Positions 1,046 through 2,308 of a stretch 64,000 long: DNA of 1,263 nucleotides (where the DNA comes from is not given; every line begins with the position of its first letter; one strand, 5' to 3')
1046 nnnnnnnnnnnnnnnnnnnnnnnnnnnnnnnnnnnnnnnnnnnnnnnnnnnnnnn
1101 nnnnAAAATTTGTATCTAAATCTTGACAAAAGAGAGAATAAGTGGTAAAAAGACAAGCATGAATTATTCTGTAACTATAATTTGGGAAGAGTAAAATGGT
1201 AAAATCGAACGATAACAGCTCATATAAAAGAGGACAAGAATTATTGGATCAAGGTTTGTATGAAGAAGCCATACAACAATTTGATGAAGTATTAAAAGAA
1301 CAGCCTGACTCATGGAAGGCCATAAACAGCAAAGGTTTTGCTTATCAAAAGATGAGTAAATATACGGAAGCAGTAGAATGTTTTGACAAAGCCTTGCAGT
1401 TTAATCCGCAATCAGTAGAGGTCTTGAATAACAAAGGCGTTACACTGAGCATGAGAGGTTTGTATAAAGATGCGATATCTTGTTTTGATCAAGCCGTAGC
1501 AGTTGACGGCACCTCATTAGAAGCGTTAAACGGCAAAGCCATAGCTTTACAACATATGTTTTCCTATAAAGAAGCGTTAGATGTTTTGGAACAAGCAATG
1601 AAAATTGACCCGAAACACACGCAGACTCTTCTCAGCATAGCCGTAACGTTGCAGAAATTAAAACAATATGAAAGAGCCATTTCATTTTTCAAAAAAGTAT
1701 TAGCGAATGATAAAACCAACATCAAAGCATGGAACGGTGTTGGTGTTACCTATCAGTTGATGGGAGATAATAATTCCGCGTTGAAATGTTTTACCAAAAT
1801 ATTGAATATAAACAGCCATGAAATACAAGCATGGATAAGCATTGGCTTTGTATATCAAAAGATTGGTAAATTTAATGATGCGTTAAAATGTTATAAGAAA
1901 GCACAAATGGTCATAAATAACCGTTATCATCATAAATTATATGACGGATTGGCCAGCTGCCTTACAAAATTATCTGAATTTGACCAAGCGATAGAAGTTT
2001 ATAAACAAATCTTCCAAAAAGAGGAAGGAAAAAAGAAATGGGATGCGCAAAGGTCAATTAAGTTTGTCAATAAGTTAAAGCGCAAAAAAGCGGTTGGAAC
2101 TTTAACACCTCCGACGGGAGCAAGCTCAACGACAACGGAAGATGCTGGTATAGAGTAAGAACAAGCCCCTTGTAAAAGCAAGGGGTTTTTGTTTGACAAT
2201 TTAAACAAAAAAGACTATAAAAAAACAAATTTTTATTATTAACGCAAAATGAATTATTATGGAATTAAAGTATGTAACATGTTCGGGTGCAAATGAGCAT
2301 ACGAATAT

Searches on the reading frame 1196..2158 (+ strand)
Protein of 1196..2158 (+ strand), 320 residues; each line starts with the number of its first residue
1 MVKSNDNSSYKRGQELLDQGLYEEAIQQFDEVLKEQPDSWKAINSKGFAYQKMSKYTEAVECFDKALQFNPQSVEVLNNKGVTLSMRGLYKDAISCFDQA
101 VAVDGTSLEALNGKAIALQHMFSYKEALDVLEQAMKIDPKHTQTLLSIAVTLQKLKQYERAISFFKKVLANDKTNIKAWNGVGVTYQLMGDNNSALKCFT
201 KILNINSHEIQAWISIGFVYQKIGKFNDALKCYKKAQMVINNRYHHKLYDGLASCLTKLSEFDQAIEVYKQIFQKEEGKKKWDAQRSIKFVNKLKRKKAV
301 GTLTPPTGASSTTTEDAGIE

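Call 55: search_protein_families(library=pfam, proteins=[window:1196-2158:+], max_evalue=0.001)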
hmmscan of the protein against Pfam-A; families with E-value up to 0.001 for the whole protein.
window:1196-2158:+ (320 aa): 35 families (the best 25 are shown)
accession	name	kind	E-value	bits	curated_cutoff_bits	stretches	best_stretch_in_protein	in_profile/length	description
PF00515.34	TPR_1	-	8.2e-57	187.3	27.8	6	41-72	2-33/34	Tetratricopeptide repeat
PF07719.23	TPR_2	-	1.2e-46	153.4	27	4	42-72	3-33/34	Tetratricopeptide repeat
PF13181.12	TPR_8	-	1.3e-35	118.9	25.7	1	42-72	3-33/34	Tetratricopeptide repeat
PF13424.12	TPR_12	-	2.4e-32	111.4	30.1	4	108-173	3-76/77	Tetratricopeptide repeat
PF13431.12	TPR_17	-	4.7e-32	108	24.4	1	62-94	1-33/34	Tetratricopeptide repeat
PF13414.12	TPR_11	-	4.4e-31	106.8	26.8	2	55-84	9-38/42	TPR repeat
PF14559.12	TPR_19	-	1.2e-25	90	25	2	124-179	7-62/68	Tetratricopeptide repeat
PF13374.12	TPR_10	-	2.4e-24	85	27.5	0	108-137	2-31/42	Tetratricopeptide repeat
PF13428.12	TPR_14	-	7.7e-23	79.1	23.5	0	10-42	5-37/44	Tetratricopeptide repeat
PF12895.13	ANAPC3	-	1.8e-21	76.7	27.2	2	86-167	1-81/82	Anaphase-promoting complex, cyclosome, subunit 3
PF13176.12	TPR_7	-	3e-21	74.1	27.9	0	144-174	1-33/36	Tetratricopeptide repeat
PF13432.12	TPR_16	-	5.6e-17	62.3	32.7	1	10-42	1-33/65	Tetratricopeptide repeat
PF13174.12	TPR_6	-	2.1e-15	56.7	26.3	0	144-171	2-29/33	Tetratricopeptide repeat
PF25063.1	ARM_TT21_C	-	3e-15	57.1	35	1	120-276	33-194/209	Tetratricopeptide repeat protein 21 C-terminal ARM domain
PF23914.1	TPR_CcmH_CycH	-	6.4e-14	52.5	42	1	124-205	66-150/158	Cytochrome c-type biogenesis protein H TPR domain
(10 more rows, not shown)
